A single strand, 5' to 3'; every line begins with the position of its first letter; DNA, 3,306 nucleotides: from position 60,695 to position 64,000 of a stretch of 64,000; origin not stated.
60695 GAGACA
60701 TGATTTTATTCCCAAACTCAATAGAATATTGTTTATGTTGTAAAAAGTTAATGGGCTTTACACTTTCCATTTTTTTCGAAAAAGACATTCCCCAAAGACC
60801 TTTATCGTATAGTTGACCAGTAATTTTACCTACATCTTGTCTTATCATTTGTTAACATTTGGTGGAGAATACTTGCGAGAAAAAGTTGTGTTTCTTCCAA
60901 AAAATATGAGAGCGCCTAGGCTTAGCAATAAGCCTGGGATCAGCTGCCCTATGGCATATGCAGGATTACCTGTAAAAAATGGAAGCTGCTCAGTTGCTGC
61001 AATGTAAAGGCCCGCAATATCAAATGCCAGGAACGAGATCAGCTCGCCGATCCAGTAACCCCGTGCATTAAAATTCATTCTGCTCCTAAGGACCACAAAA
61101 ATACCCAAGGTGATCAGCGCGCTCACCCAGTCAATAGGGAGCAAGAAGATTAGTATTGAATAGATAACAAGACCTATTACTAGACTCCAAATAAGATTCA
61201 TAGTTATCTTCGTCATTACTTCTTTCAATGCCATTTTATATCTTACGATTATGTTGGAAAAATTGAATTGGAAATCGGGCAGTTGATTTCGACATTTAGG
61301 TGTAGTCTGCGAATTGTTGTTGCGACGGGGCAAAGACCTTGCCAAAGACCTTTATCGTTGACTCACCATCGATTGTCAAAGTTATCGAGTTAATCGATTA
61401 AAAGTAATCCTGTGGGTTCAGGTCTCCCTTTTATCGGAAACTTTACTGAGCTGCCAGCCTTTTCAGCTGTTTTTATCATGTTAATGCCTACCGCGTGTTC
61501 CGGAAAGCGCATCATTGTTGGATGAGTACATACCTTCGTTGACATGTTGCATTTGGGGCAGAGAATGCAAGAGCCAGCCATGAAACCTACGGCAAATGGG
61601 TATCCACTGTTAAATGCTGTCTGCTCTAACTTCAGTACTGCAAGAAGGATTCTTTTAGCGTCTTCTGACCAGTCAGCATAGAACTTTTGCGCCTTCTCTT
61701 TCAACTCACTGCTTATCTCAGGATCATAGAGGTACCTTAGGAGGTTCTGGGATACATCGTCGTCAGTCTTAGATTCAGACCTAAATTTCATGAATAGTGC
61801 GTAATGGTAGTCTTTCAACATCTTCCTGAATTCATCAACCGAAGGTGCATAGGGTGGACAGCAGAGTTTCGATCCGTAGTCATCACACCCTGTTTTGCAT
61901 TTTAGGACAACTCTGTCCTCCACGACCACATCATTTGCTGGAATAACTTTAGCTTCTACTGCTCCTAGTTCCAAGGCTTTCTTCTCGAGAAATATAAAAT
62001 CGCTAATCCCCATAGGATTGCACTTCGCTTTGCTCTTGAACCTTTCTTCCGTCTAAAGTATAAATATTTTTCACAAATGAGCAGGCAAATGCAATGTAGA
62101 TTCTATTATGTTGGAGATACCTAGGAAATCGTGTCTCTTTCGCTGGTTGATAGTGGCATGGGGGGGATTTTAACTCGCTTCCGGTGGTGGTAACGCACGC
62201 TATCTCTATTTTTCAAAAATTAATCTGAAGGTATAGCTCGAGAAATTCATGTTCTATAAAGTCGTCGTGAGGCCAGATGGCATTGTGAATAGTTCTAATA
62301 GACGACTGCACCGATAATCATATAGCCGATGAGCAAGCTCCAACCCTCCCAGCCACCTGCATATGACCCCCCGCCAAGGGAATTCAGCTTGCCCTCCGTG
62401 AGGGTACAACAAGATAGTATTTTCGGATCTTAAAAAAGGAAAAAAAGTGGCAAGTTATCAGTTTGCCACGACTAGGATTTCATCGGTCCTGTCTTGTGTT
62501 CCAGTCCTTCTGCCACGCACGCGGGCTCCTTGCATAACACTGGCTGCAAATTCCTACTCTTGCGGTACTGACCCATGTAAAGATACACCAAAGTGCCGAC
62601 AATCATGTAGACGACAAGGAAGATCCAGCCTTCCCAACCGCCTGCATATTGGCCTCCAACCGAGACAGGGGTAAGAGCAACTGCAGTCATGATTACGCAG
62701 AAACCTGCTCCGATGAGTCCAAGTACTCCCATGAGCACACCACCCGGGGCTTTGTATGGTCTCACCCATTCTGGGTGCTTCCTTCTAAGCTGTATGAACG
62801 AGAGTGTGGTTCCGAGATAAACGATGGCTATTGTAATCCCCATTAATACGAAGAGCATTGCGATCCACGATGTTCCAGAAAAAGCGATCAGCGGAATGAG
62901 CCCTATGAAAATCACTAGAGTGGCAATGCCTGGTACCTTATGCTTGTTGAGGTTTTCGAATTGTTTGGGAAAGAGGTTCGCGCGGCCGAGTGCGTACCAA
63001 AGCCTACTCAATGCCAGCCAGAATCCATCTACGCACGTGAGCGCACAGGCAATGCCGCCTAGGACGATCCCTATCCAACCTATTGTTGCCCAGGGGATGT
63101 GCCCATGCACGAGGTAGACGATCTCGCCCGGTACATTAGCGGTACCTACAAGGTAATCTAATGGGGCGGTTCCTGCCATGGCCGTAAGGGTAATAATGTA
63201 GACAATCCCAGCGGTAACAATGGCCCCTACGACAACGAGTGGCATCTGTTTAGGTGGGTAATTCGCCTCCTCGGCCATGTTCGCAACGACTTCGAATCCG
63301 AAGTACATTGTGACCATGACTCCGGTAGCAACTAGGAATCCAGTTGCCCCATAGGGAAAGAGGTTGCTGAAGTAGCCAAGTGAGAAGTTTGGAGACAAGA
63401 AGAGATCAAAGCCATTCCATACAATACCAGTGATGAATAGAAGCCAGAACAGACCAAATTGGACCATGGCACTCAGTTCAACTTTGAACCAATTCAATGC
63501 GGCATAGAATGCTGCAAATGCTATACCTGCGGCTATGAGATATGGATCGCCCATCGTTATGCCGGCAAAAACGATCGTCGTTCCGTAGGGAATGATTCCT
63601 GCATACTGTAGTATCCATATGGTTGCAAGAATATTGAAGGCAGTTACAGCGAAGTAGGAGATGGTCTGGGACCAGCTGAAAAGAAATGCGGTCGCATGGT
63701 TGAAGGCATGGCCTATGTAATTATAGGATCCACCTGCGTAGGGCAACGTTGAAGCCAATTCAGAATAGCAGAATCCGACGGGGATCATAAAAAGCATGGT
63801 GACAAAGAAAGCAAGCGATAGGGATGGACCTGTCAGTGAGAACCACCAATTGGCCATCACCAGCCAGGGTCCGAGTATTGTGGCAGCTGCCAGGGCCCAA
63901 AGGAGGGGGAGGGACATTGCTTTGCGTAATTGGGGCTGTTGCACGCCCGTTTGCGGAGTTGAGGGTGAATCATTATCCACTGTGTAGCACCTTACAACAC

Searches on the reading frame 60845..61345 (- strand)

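Call 45: search_protein_families(library=pfam, proteins=[window:60845-61345:-], max_evalue=0.0001)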
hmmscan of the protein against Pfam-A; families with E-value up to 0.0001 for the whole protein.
window:60845-61345:- (166 aa): 0 families

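Call 47: search_protein_families(library=pfam, proteins=[window:60845-61345:-], max_evalue=0.05)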
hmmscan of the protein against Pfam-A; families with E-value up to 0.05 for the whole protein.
window:60845-61345:- (166 aa): 1 family
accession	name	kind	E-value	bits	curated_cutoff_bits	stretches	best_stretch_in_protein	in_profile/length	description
PF06177.16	QueT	-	0.027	15.2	33.7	1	27-142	21-132/141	QueT transporter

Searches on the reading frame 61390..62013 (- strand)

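Call 45: search_protein_families(library=pfam, proteins=[window:61390-62013:-], max_evalue=0.0001)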
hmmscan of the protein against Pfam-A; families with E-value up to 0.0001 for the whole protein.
window:61390-62013:- (207 aa): 1 family
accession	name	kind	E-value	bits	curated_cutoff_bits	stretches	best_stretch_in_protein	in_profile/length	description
PF10050.14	DUF2284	-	1.6e-42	145.4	25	1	22-206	1-161/161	Predicted metal-binding protein (DUF2284)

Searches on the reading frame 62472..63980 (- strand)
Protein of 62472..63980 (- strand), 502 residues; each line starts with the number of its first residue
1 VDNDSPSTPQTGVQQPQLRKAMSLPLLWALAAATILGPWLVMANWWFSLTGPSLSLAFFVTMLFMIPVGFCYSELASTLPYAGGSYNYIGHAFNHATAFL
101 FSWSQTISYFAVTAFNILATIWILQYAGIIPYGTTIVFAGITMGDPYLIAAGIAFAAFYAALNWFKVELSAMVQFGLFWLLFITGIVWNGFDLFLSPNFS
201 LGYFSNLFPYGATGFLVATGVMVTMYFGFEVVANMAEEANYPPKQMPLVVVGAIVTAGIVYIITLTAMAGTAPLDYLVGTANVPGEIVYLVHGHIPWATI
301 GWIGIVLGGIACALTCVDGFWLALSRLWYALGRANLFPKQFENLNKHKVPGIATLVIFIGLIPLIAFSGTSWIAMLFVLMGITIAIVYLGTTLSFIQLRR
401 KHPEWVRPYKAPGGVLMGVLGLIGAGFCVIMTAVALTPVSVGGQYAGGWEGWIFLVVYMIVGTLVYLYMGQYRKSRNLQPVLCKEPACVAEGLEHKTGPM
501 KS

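Call 45: search_protein_families(library=pfam, proteins=[window:62472-63980:-], max_evalue=0.0001)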
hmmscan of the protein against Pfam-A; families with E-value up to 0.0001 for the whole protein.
window:62472-63980:- (502 aa): 2 families
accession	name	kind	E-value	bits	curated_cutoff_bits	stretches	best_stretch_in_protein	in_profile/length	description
PF13520.12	AA_permease_2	-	1.2e-33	117.1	27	1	43-460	22-425/427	Amino acid permease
PF00324.27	AA_permease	-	5.1e-23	81.9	24.6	1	44-472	20-464/470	Amino acid permease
